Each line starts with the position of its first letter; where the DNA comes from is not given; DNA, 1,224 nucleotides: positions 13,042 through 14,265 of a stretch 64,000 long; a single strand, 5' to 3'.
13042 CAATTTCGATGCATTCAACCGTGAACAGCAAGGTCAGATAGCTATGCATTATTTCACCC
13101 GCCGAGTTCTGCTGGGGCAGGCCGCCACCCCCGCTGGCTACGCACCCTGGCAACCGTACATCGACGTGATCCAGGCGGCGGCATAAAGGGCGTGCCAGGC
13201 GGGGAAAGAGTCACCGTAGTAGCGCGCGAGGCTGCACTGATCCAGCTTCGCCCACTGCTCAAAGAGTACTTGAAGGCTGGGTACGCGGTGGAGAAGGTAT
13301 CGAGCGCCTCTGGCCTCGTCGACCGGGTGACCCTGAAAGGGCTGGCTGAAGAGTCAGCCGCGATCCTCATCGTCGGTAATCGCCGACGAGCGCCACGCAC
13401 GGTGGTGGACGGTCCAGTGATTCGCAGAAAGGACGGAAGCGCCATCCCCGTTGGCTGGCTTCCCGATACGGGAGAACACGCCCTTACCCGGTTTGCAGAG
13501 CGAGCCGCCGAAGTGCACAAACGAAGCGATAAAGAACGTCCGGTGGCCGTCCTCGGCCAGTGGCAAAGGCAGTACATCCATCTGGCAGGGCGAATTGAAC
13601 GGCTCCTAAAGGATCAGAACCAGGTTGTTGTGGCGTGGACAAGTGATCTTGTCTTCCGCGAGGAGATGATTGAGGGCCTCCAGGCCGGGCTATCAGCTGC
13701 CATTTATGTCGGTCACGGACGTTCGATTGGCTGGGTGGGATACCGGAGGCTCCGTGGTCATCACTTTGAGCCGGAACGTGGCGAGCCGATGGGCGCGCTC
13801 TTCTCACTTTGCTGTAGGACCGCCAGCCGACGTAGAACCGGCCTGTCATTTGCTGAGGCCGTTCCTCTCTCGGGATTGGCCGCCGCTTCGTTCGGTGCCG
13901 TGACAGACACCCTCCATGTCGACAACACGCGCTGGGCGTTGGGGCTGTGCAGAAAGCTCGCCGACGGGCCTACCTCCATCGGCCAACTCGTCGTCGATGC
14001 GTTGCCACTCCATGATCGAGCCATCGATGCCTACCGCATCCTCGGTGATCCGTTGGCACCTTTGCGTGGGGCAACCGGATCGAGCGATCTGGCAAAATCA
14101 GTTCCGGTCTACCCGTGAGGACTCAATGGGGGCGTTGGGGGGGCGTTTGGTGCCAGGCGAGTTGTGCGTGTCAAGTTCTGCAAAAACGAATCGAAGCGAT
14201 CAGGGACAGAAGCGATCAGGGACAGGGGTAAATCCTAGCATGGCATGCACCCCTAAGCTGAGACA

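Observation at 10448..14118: Two-gene module: 21x 19-aa helical-repeat protein ending in an HExxH (DUF4157-like) domain, plus a CHAT/caspase-like peptidase, carried between inverted IS3 copies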

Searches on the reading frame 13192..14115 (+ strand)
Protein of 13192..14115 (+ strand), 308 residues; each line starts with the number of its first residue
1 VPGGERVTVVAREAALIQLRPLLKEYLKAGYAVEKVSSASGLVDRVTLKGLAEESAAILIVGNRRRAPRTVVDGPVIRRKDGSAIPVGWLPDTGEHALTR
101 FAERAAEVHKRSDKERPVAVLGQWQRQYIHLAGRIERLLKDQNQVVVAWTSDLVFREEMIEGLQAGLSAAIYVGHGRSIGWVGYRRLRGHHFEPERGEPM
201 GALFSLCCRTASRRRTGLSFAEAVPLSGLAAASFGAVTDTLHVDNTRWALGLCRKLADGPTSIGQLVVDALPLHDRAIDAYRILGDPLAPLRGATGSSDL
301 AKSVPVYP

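Call 3: search_protein_families(library=pfam, proteins=[window:13192-14115:+], max_evalue=1)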
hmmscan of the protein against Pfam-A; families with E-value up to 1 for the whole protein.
window:13192-14115:+ (308 aa): 2 families
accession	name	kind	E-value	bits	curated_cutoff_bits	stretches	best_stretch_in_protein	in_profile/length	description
PF01364.23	Peptidase_C25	-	6.6e-05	22.8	23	1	139-289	198-372/374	Peptidase family C25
PF12705.13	PDDEXK_1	-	0.08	13.3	22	1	78-147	74-140/247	PD-(D/E)XK nuclease superfamily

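Call 4: search_protein_families(library=ncbifam, proteins=[window:13192-14115:+], max_evalue=1)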
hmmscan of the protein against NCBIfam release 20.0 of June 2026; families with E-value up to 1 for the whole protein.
window:13192-14115:+ (308 aa): 2 families
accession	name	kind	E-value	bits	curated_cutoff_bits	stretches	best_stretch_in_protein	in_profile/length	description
TIGR03865.1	PQQ_CXXCW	subfamily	0.028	14.3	128.05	1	43-106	38-107/167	PQQ-dependent catabolism-associated CXXCW motif protein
NF045659.1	DiMArgaseDdahMtb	equivalog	0.14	11.3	300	1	9-46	49-86/283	dimethylargininase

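Call 5: search_protein_families(library=padloc, proteins=[window:13192-14115:+], max_evalue=1)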
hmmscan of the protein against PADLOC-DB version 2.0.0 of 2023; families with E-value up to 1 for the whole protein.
window:13192-14115:+ (308 aa): 0 families

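Call 11: find_homologous_proteins(query=window:13192-14115:+)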
Query window:13192-14115:+ (308 aa): 277 proteins with E <= 0.001 among 8000 candidates; the best 120 are listed.
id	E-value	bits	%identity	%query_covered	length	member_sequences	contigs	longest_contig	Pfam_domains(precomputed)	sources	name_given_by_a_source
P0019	7.8e-200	680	100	100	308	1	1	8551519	PF01364.25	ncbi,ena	-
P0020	2.3e-167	574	85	100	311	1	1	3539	PF01364.25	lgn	-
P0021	5.8e-108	379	61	99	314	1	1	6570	PF01364.25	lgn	-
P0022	2.9e-106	373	58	98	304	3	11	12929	PF01364.25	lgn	-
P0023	6.9e-103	362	54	98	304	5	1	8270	PF01364.25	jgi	-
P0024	5.5e-97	343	51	98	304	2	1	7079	PF01364.25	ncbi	-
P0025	2.3e-96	341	52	95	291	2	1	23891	PF01364.25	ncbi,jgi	-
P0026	9.1e-96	339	54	98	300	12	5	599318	PF01364.25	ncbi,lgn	-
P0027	1.9e-95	338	51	98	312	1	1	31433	PF01364.25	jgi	-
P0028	2.0e-95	338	53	94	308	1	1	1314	PF01364.25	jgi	-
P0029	1.0e-94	335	52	98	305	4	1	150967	PF01364.25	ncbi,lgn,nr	ncbi:MAG: hypothetical protein KZQ85_17255 [Candidatus Thiodiazotropha sp. (ex Myrtea sp. 'scaly one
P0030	4.8e-94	333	53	98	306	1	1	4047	PF01364.25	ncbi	-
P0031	6.3e-94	333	50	98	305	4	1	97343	PF01364.25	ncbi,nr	ncbi:MAG: hypothetical protein KZQ99_03385 [Candidatus Thiodiazotropha sp. (ex Dulcina madagascarien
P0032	3.8e-93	330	52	98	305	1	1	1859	PF01364.25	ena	-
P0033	2.3e-91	324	52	98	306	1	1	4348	PF01364.25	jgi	jgi:hypothetical protein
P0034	3.9e-91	324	50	98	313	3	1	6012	PF01364.25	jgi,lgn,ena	-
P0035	5.1e-91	323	51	99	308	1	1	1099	PF01364.25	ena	-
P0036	7.2e-91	323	51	94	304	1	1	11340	PF01364.25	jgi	jgi:hypothetical protein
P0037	1.1e-90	322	50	98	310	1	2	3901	PF01364.25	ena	-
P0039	2.2e-90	321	51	99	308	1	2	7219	PF01364.25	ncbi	-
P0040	4.0e-90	320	51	98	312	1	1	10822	PF01364.25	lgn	-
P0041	3.7e-89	317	52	94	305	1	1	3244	PF01364.25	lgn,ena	-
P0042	1.2e-87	312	49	98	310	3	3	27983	PF01364.25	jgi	jgi:hypothetical protein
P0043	1.2e-87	312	53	85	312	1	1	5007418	PF01364.25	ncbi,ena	-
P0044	1.7e-87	312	51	98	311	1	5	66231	PF01364.25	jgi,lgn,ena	-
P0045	1.8e-87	311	51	91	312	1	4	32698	PF01364.25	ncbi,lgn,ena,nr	ncbi:MAG: hypothetical protein KDI63_01485 [Gammaproteobacteria bacterium]|nr:hypothetical protein [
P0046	1.9e-87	311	52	93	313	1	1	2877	PF01364.25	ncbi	-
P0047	1.2e-86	309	50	98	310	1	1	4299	PF01364.25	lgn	-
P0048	4.8e-86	307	48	98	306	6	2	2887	PF01364.25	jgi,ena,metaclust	metaclust:\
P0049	1.7e-84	302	48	95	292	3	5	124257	PF01364.25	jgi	jgi:hypothetical protein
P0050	1.2e-83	299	49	98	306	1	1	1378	PF01364.25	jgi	jgi:Peptidase family C25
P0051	5.7e-83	297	46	98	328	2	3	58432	PF01364.25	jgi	jgi:Peptidase family C25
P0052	1.6e-82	295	49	93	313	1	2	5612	PF01364.25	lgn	-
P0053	3.3e-82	294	47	98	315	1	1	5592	PF01364.25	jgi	jgi:hypothetical protein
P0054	9.6e-82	293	47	98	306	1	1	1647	PF01364.25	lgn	-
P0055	1.5e-81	292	51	94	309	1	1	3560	PF01364.25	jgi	jgi:hypothetical protein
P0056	1.6e-81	292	49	93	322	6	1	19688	PF01364.25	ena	-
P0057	4.6e-81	290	48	98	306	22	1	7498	PF01364.25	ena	-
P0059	6.9e-81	290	49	94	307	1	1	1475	PF01364.25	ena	-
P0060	8.9e-81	289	46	99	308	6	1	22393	PF01364.25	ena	-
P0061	2.8e-80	288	50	91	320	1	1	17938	PF01364.25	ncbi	-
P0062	3.3e-80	288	48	98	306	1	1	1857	PF01364.25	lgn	-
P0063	3.4e-80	288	46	98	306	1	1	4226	PF01364.25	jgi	jgi:peptidase C25-like protein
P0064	6.6e-80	287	55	76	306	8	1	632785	PF01364.25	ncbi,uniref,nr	ncbi:C25 family cysteine peptidase [Nitrosospira briensis]|uniref:C25 family cysteine peptidase n=1 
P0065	7.0e-80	287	46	97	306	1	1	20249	PF01364.25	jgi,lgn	jgi:hypothetical protein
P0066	1.0e-79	286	50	85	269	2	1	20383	PF01364.25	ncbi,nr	ncbi:MAG TPA: hypothetical protein ENJ08_03730, partial [Gammaproteobacteria bacterium]|nr:hypotheti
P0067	1.2e-79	286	47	99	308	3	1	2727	PF01364.25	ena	-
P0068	1.2e-79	286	47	98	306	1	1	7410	PF01364.25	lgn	-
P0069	2.2e-79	285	48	98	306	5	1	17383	PF01364.25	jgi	jgi:hypothetical protein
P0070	2.6e-79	285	47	93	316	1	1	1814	PF01364.25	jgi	jgi:hypothetical protein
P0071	2.8e-79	285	48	98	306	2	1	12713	PF01364.25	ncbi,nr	ncbi:MAG: hypothetical protein KA175_06950 [Flavobacteriales bacterium]|nr:hypothetical protein [Fla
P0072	3.8e-79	284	45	99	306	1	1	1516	PF01364.25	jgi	jgi:Peptidase family C25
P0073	3.9e-79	284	45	99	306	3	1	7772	PF01364.25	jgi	jgi:hypothetical protein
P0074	4.8e-79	284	50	100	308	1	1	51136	PF01364.25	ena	-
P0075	6.5e-79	283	48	97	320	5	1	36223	PF01364.25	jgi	jgi:hypothetical protein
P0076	7.9e-79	283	47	94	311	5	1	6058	PF01364.25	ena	-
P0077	1.6e-78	282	47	94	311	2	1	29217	PF01364.25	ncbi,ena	-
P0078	1.6e-78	282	49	95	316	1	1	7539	PF01364.25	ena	-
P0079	2.8e-78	281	46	99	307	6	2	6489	PF01364.25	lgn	-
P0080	3.0e-78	281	46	100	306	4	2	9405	PF01364.25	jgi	jgi:hypothetical protein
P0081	3.5e-78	281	48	98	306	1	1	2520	PF01364.25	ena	-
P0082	3.8e-78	281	47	98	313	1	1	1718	PF01364.25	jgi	-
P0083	3.9e-78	281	46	94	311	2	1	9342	PF01364.25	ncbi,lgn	-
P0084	4.2e-78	281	46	98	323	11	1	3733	PF01364.25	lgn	-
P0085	4.4e-78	281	47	98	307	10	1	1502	PF01364.25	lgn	-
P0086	4.8e-78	281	59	76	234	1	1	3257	PF01364.25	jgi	jgi:hypothetical protein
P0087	6.5e-78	280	47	98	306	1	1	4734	PF01364.25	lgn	-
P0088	7.0e-78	280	49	93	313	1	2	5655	PF01364.25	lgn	-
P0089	8.3e-78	280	45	98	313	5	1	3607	PF01364.25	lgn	-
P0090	1.1e-77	279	46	99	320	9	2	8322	PF01364.25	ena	-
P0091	1.7e-77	279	46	93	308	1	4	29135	PF01364.25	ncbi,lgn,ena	-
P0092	1.8e-77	279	46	94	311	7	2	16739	PF01364.25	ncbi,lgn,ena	-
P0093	3.1e-77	278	48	94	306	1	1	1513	PF01364.25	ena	-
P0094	6.0e-77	277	54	77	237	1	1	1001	PF01364.25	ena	-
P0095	7.5e-77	277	48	99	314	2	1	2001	PF01364.25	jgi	jgi:hypothetical protein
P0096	8.0e-77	277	45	94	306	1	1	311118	PF01364.25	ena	-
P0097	1.1e-76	276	50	90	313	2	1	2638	PF01364.25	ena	-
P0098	1.1e-76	276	46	100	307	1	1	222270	PF01364.25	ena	-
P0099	1.3e-76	276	46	97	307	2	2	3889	PF01364.25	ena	-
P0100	1.7e-76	275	47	95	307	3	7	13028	PF01364.25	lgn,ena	-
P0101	1.9e-76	275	45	99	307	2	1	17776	PF01364.25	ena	-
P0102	2.2e-76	275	47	99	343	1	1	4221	PF01364.25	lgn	-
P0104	2.6e-76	275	48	97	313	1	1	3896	PF01364.25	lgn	-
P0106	4.0e-76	274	47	99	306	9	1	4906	PF01364.25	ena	-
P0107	5.0e-76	274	45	99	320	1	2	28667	PF01364.25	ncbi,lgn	-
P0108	5.8e-76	274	47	95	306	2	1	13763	PF01364.25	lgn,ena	-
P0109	6.0e-76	274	46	99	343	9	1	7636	PF01364.25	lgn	-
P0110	6.2e-76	274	51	81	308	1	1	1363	PF01364.25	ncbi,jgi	jgi:hypothetical protein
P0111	8.6e-76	273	51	79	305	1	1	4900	PF01364.25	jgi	-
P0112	1.1e-75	273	46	94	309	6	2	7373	PF01364.25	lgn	-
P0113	1.3e-75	273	49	94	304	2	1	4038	PF01364.25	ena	-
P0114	1.5e-75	272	46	93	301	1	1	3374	PF01364.25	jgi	jgi:hypothetical protein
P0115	2.1e-75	272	45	99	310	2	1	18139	PF01364.25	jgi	-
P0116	4.4e-75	271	54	83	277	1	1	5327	PF01364.25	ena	-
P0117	5.8e-75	270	46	99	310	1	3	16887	PF01364.25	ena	-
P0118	5.9e-75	270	46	95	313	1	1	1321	PF01364.25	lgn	-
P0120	6.6e-75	270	45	99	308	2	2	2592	PF01364.25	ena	-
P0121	7.8e-75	270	45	98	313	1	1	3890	PF01364.25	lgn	-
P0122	8.2e-75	270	46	91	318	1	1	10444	PF01364.25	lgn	-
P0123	9.9e-75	270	45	94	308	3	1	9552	PF01364.25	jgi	jgi:hypothetical protein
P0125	1.2e-74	269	44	98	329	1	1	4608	PF01364.25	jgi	jgi:hypothetical protein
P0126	1.3e-74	269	47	91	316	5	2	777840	PF01364.25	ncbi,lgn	ncbi:MAG: C25 family cysteine peptidase [Saprospiraceae bacterium]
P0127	1.4e-74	269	46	99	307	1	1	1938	PF01364.25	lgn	-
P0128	1.9e-74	269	49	94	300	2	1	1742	PF01364.25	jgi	jgi:hypothetical protein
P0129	2.1e-74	269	50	81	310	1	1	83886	PF01364.25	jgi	jgi:Peptidase family C25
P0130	2.1e-74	269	47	87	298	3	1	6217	PF01364.25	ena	-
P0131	2.7e-74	268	46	94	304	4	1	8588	PF01364.25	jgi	-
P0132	3.2e-74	268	46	98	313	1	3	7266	PF01364.25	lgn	-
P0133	3.6e-74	268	49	94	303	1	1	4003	PF01364.25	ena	-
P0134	3.7e-74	268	45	93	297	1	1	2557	PF01364.25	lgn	-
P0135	3.8e-74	268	45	99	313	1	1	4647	PF01364.25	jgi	jgi:hypothetical protein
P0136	4.0e-74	268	48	94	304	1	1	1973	PF01364.25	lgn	-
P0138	4.4e-74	268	45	99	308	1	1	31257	PF01364.25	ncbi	-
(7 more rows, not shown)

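Call 13: find_encoding_contigs(protein=P0019, flank=10000, max_places=3)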
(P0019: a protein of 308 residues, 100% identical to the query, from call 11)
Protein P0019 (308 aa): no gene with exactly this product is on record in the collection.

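Call 20: find_related_loci(query=A1, collection=genome_contigs, flank=10000)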
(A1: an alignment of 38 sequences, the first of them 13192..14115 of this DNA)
Query A1 (308 aa) in genome_contigs; peptide patterns used: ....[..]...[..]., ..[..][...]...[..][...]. (x = any residue, [..] = any of these).
336 stretches matched a pattern; 125 encode a relative of the query (tblastn E <= 1e-3); the best 80 are kept; 80 distinct loci.
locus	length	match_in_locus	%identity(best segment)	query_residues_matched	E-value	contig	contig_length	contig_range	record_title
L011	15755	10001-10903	52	6-308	1e-104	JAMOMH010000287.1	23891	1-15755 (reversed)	MAG: Sedimenticola sp. isolate 4281-140_maxbin2_scaf2bin.136 4281-140_scaffold_731_c1, whole genome shotgun sequence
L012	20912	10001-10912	52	6-308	4e-100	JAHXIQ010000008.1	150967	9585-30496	MAG: Candidatus Thiodiazotropha sp. (ex Myrtea sp. 'scaly one' KF741663) isolate 3502F_Th1 c_000000000008, whole genome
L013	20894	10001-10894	54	6-307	3e-99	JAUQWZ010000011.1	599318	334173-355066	MAG: Aggregatilineales bacterium isolate BIN16 contig_29406, whole genome shotgun sequence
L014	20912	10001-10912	50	6-308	9e-99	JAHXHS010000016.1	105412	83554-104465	MAG: Candidatus Thiodiazotropha sp. (ex Epidulcina cf. delphinae) isolate 3502H_Th2 c_000000000016, whole genome shotgun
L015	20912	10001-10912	51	7-308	1e-97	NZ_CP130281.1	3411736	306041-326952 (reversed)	Aequorivita nionensis strain VBW088 chromosome, complete genome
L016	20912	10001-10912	51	6-308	2e-96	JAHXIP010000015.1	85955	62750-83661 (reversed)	MAG: Candidatus Thiodiazotropha sp. (ex Monitilora ramsayi) isolate L095_Th1 c_000000000015, whole genome shotgun sequen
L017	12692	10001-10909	50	7-307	6e-96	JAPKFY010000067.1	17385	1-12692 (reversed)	MAG: Aequorivita sp. isolate PDA_C_MAG.75 MAG.75_67, whole genome shotgun sequence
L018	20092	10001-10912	51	7-308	9e-96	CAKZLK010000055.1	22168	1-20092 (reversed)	MAG TPA_asm: uncultured Aequorivita sp. isolate ERR2094169_bin.76_CONCOCT_v1.1_MAG genome assembly, contig: ERZ650157.15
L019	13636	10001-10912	49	7-308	9e-96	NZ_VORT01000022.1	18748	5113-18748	Aequorivita antarctica strain SW49 NODE_22_length_18748_cov_380.232, whole genome shotgun sequence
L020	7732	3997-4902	48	6-304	2e-93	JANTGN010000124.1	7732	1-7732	MAG: Thiotrichales bacterium isolate bin10069 c_000000011097, whole genome shotgun sequence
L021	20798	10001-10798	53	46-307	3e-86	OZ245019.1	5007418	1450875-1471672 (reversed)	MAG: Sedimenticolaceae bacterium isolate 589e57f1-2ac3-4055-bd81-a33b47c3c60b genome assembly, chromosome: 1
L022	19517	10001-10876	47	7-295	7e-84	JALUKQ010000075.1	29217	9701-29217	MAG: Campylobacteraceae bacterium isolate S144_metabat2_scaf2bin.142 S144_NODE_285_length_29217_cov_18.734239, whole gen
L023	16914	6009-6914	48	6-308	3e-83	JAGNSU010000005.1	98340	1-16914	MAG: Flavobacteriales bacterium isolate Go_SlAct_bin_145 Go_SlAct_539_length_98340_cov_15.776506, whole genome shotgun s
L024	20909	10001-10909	45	5-308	8e-83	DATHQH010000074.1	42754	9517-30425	MAG TPA_asm: Alloacidobacterium sp. isolate SMAG_U12734 k141_1729775, whole genome shotgun sequence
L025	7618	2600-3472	46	7-294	4e-82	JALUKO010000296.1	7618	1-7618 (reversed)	MAG: Helicobacteraceae bacterium isolate S144_metabat2_scaf2bin.139 S144_NODE_6334_length_7618_cov_3.981177, whole genom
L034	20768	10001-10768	45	51-307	3e-74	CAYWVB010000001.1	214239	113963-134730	MAG TPA_asm: uncultured Terrimonas sp. isolate SRP263991_co5_148 genome assembly, contig: NODE_85_length_214239_cov_16.8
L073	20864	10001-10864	39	15-304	1e-60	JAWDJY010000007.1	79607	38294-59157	MAG: Geobacteraceae bacterium isolate SKOL NODE_14_length_79607_cov_4.234084, whole genome shotgun sequence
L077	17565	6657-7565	43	4-287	5e-58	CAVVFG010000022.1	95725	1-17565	MAG: uncultured Actinomycetota bacterium isolate MFD01721.bin.1.72 genome assembly, contig: contig_62651, whole genome s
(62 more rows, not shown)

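Call 33: search_solved_structures(query=A1, max_evalue=1, show_alignments=2)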
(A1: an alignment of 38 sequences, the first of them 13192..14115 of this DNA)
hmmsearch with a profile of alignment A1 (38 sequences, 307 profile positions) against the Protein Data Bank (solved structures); distinct sequences matched with E-value up to 1: 6.
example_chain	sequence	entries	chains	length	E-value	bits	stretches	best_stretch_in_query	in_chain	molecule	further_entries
4ief_B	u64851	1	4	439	0.0032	19.6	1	150-249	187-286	Gingipain R2 Mature Domain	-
6za2_A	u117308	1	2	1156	0.0059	18.7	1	155-269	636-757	Por secretion system protein porU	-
1cvr_A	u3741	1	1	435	0.36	12.8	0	147-223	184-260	GINGIPAIN R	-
5m89_A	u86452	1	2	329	0.49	12.4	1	75-154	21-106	Spliceosome WD40 Sc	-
9l5r_q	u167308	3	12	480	0.52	12.3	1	72-154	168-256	Pre-mRNA-processing factor 19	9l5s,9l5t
8rqu_A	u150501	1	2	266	0.61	12.1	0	241-301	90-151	Beta-lactamase TEM-1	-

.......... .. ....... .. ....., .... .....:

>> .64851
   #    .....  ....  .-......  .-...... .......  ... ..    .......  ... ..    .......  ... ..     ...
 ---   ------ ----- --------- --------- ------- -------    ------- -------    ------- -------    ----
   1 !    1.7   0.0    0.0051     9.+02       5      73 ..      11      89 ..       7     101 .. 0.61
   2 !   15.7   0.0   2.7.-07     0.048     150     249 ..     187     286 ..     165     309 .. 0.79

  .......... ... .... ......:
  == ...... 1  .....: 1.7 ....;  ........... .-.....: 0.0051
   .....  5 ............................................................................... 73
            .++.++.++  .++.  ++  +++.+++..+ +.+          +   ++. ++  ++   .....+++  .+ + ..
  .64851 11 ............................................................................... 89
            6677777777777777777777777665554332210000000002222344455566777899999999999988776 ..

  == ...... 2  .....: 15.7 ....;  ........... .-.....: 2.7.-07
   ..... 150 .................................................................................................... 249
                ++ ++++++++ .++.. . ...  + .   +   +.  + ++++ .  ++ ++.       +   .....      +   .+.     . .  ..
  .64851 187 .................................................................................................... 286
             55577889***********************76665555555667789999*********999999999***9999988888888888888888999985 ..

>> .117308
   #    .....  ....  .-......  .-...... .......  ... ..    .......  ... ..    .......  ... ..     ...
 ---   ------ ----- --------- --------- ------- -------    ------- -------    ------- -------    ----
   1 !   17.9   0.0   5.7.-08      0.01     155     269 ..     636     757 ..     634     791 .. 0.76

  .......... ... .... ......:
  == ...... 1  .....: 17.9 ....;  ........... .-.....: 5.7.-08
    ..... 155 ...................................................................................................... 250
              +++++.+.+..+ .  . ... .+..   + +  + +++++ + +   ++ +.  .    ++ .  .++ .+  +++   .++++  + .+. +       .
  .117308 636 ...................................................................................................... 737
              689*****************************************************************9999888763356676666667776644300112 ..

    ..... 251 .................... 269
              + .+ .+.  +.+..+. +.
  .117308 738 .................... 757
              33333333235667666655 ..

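Call 47: find_encoding_contigs(protein=P0020, flank=5000, max_places=2)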
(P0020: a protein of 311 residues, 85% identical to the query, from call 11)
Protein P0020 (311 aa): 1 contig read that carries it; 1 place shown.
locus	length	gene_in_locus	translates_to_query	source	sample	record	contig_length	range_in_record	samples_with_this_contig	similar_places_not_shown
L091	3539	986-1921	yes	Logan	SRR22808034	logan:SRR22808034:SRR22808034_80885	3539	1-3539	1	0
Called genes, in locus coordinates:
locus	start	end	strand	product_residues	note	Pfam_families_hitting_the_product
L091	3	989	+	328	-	?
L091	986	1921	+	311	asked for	PF01364:Peptidase_C25 (weak)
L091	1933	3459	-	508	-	PF00450:Peptidase_S10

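Call 48: find_encoding_contigs(protein=P0022, flank=8000, max_places=2)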
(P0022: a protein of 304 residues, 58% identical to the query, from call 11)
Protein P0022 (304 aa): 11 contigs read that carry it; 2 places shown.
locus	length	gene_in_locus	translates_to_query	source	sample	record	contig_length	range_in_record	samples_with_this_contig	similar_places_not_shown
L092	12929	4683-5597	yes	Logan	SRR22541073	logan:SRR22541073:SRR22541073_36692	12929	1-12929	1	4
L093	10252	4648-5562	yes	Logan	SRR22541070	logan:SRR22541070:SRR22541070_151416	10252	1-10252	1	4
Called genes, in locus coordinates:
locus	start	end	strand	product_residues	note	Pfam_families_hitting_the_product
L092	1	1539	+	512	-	?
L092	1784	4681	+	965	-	-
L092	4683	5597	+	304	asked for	PF01364:Peptidase_C25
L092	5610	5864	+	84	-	PF14573:PP-binding_2 (weak), PF00550:PP-binding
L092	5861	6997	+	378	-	PF00109:ketoacyl-synt, PF02801:Ketoacyl-synt_C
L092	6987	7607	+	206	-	PF00109:ketoacyl-synt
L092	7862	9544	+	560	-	PF02706:Wzz, PF01656:CbiA, PF10609:ParA, PF13614:AAA_31 (weak)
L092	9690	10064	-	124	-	PF01909:NTP_transf_2 (weak), PF18765:Polbeta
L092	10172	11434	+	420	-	PF13439:Glyco_transf_4 (weak), PF13692:Glyco_trans_1_4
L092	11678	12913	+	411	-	-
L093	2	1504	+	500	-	?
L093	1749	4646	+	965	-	-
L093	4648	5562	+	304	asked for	PF01364:Peptidase_C25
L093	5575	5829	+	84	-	PF14573:PP-binding_2 (weak), PF00550:PP-binding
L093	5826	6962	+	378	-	PF00109:ketoacyl-synt, PF02801:Ketoacyl-synt_C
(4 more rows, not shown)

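Call 49: find_encoding_contigs(protein=P0021, flank=6000, max_places=2)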
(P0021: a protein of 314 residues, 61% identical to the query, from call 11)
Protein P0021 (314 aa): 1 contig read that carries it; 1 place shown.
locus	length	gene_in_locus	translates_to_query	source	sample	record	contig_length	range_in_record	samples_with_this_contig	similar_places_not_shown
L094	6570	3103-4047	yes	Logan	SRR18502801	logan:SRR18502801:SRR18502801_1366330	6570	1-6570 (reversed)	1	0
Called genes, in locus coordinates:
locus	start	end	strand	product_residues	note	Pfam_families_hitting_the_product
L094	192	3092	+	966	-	-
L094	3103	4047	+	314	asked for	PF01364:Peptidase_C25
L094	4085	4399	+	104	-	PF00550:PP-binding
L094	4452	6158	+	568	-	PF00109:ketoacyl-synt, PF02801:Ketoacyl-synt_C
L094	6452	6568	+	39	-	?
